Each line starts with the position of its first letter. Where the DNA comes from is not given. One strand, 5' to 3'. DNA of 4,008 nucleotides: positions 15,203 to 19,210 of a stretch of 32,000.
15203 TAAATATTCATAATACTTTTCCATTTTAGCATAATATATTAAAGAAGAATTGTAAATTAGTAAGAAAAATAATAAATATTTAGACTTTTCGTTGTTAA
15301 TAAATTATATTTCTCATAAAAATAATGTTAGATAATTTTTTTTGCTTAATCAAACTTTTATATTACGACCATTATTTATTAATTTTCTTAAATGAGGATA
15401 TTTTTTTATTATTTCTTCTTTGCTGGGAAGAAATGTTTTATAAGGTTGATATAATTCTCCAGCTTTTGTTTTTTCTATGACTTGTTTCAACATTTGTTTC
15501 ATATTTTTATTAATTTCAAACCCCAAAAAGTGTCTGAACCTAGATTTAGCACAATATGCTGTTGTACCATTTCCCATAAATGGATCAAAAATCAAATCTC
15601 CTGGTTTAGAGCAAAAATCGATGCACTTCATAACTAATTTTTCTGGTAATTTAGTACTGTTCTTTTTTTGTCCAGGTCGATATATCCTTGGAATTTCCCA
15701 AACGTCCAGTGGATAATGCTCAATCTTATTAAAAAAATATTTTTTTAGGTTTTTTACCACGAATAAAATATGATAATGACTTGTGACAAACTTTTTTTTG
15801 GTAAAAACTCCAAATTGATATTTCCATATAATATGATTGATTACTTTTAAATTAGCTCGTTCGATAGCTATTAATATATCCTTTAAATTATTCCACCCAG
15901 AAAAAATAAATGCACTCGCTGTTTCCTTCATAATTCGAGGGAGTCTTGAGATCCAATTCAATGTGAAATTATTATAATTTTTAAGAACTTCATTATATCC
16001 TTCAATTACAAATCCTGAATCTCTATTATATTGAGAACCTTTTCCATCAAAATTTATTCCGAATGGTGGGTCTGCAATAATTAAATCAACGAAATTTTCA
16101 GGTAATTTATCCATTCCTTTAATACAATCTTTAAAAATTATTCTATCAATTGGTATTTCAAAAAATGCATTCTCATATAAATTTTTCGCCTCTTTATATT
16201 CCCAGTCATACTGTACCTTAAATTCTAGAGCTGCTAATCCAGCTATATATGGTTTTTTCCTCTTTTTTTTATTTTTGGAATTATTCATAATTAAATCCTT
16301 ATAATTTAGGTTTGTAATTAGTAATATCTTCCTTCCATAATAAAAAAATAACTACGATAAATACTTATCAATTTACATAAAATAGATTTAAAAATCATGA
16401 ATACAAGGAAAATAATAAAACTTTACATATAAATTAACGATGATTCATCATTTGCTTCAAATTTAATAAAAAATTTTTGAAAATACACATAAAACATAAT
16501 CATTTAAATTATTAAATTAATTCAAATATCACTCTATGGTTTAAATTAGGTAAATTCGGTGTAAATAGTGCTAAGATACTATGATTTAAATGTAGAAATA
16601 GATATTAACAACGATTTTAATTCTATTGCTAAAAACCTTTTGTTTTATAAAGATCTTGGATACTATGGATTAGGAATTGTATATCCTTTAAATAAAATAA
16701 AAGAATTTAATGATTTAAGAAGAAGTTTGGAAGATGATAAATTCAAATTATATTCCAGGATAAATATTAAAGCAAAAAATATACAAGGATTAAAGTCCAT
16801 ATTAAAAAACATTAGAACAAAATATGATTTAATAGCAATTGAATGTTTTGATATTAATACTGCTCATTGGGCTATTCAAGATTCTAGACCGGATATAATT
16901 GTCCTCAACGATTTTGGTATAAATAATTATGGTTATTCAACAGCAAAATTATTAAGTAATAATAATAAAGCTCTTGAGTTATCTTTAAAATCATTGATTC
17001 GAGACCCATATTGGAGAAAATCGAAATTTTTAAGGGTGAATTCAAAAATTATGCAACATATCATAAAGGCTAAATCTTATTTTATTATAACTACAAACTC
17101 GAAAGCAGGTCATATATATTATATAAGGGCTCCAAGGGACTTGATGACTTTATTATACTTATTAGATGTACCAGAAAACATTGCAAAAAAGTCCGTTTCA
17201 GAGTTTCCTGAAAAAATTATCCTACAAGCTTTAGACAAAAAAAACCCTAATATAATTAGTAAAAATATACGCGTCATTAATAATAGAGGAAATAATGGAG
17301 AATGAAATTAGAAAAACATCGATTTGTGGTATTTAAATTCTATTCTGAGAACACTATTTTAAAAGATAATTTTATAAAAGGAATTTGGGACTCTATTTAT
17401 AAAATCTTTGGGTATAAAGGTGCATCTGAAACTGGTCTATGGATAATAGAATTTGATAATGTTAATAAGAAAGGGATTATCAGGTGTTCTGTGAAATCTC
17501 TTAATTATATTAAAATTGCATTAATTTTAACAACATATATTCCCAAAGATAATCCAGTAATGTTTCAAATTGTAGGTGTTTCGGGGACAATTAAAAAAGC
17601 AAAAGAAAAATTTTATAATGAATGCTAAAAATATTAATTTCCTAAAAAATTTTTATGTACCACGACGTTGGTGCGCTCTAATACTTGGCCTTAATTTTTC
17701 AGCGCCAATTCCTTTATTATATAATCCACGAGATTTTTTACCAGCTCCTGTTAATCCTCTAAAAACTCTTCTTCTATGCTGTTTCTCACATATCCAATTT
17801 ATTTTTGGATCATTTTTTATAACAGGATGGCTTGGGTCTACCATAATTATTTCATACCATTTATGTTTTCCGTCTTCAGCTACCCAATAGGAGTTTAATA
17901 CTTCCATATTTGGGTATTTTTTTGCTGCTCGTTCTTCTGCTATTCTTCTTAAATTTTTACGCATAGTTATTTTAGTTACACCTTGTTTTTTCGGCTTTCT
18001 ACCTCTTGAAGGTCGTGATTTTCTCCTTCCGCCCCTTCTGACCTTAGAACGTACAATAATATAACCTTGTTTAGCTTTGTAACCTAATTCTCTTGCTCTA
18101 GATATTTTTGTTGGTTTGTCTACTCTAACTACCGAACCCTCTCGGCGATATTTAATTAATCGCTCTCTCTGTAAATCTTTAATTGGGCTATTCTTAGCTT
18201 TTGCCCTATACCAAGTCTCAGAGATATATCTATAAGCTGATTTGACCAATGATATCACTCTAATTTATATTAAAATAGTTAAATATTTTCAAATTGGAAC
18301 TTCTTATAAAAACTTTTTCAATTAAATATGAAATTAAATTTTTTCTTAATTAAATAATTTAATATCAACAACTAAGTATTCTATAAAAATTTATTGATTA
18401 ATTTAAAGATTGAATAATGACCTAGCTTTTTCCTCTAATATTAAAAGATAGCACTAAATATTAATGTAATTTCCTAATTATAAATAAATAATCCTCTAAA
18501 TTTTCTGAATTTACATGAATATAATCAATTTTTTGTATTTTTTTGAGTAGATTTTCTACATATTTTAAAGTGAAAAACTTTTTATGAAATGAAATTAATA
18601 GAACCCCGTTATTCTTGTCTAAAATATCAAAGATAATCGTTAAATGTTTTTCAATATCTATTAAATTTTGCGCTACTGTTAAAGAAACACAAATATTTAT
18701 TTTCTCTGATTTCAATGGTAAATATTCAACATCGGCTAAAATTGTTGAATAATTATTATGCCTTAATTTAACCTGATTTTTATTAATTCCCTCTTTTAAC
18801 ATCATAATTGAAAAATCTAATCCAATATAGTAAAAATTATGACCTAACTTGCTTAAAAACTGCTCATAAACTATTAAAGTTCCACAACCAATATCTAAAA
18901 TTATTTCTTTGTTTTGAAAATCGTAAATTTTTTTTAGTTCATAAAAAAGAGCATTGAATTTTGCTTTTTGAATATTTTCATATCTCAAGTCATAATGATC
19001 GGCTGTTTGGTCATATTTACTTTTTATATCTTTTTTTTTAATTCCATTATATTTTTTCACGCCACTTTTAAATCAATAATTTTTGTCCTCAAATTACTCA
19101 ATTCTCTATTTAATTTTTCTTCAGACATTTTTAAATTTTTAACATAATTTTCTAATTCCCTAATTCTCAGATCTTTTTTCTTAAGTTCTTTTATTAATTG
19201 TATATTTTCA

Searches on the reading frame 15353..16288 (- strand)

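Call 40: search_protein_families(library=pfam, proteins=[window:15353-16288:-], max_evalue=0.0001)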
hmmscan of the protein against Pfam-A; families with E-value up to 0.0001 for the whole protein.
window:15353-16288:- (312 aa): 1 family
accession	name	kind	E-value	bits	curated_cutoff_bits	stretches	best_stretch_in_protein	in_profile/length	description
PF01555.25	N6_N4_Mtase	-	1.7e-36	126.7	26.7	1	67-268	1-220/221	DNA methylase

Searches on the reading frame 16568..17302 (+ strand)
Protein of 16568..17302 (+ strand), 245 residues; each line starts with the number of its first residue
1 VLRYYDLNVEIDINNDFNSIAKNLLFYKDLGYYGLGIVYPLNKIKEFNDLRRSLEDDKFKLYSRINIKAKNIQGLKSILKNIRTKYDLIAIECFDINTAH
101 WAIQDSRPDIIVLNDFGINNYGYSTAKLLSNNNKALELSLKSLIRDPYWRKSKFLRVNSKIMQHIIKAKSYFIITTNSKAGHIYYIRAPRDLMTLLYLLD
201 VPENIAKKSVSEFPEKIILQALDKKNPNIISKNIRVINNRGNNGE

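Call 40: search_protein_families(library=pfam, proteins=[window:16568-17302:+], max_evalue=0.0001)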
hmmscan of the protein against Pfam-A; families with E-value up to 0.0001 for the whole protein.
window:16568-17302:+ (245 aa): 1 family
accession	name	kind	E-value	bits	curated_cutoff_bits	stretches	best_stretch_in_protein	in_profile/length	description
PF01876.22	RNase_P_p30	-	6.3e-23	81.8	35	1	5-212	1-213/214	RNase P subunit p30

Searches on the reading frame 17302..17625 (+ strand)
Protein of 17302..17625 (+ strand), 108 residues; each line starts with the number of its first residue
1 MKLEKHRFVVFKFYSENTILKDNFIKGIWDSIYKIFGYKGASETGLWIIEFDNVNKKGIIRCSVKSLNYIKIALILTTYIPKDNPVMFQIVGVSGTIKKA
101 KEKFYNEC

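Call 40: search_protein_families(library=pfam, proteins=[window:17302-17625:+], max_evalue=0.0001)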
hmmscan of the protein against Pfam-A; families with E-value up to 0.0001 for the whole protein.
window:17302-17625:+ (108 aa): 1 family
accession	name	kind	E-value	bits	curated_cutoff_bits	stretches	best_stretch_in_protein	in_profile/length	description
PF01900.24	RNase_P_Rpp14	-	3.9e-19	69.1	23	1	7-104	1-103/104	Rpp14/Pop5 family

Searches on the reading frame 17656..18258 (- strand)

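Call 40: search_protein_families(library=pfam, proteins=[window:17656-18258:-], max_evalue=0.0001)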
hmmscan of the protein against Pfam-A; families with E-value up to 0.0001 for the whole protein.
window:17656-18258:- (201 aa): 1 family
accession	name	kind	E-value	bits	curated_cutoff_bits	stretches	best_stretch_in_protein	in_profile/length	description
PF00827.22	Ribosomal_L15e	-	3.1e-81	272.1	27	1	7-195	1-190/191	Ribosomal L15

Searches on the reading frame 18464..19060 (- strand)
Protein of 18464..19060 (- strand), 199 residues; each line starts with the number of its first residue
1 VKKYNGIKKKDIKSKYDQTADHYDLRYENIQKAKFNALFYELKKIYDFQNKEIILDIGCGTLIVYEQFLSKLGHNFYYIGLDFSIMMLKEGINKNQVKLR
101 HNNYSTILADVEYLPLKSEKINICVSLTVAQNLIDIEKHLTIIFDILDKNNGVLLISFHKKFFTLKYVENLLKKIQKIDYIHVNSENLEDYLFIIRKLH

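Call 40: search_protein_families(library=pfam, proteins=[window:18464-19060:-], max_evalue=0.0001)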
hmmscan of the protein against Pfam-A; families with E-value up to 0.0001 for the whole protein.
window:18464-19060:- (199 aa): 4 families
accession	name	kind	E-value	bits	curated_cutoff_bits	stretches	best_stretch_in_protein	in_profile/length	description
PF13847.12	Methyltransf_31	-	1.1e-08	35.4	27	1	51-159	4-113/145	Methyltransferase domain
PF13649.12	Methyltransf_25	-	4.2e-08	34.2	27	1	54-147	1-93/97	Methyltransferase domain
PF08241.18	Methyltransf_11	-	7.6e-08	33.3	21.2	1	55-154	1-93/95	Methyltransferase domain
PF01209.24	Ubie_methyltran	-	1.2e-07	31.8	20.1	1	11-160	15-156/233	ubiE/COQ5 methyltransferase family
